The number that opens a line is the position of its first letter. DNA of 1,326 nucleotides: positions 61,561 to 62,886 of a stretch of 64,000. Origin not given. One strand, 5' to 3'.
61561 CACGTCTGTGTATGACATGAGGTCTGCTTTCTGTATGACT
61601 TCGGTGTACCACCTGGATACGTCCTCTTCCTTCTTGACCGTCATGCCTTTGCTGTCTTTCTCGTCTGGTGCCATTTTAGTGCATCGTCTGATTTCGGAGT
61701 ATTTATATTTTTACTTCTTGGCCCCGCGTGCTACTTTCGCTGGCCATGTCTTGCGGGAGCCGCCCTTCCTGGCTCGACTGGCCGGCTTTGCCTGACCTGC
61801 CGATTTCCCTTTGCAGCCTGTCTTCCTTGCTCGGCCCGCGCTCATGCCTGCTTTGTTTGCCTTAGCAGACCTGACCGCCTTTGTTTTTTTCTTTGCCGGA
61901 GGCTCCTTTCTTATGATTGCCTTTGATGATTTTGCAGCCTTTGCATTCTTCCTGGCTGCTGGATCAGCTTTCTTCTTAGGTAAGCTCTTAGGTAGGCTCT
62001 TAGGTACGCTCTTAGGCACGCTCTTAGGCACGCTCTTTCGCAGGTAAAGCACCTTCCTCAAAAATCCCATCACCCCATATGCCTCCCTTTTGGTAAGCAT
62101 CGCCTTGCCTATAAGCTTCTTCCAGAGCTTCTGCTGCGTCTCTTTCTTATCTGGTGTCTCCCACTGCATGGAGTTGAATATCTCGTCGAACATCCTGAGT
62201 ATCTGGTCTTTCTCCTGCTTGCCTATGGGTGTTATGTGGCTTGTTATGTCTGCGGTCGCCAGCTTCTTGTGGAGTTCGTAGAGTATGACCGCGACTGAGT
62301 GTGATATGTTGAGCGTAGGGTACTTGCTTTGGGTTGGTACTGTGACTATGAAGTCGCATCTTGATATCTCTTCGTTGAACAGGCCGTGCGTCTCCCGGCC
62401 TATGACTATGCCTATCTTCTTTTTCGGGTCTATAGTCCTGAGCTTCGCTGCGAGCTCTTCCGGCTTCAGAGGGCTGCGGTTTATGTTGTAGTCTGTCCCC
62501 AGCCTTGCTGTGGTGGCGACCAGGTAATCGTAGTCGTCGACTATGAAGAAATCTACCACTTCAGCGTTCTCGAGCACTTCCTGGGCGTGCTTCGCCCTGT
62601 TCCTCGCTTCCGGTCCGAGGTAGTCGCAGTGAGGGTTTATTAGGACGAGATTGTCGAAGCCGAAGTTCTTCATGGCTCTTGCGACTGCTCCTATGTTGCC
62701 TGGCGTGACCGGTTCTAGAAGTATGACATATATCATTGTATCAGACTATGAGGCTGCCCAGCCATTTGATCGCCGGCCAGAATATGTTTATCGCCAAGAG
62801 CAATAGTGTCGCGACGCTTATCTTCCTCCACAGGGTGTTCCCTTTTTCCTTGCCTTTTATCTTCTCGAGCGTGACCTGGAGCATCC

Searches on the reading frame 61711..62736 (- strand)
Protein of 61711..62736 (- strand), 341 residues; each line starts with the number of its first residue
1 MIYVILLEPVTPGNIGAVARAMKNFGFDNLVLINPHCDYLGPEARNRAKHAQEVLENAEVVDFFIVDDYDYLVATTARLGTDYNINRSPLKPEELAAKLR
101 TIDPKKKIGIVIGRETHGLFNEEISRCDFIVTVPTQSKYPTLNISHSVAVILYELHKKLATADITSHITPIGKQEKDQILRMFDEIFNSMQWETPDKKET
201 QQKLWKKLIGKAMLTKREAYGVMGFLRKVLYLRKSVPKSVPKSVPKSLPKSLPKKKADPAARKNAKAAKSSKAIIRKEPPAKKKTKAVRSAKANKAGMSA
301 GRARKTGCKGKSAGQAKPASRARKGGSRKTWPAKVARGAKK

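Call 6: search_protein_families(library=pfam, proteins=[window:61711-62736:-])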
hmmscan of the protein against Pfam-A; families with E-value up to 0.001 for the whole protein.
window:61711-62736:- (341 aa): 1 family
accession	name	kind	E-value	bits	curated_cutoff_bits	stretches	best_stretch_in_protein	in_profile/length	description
PF00588.24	SpoU_methylase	-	2.7e-26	92.8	29.7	1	2-153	2-142/142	SpoU rRNA Methylase family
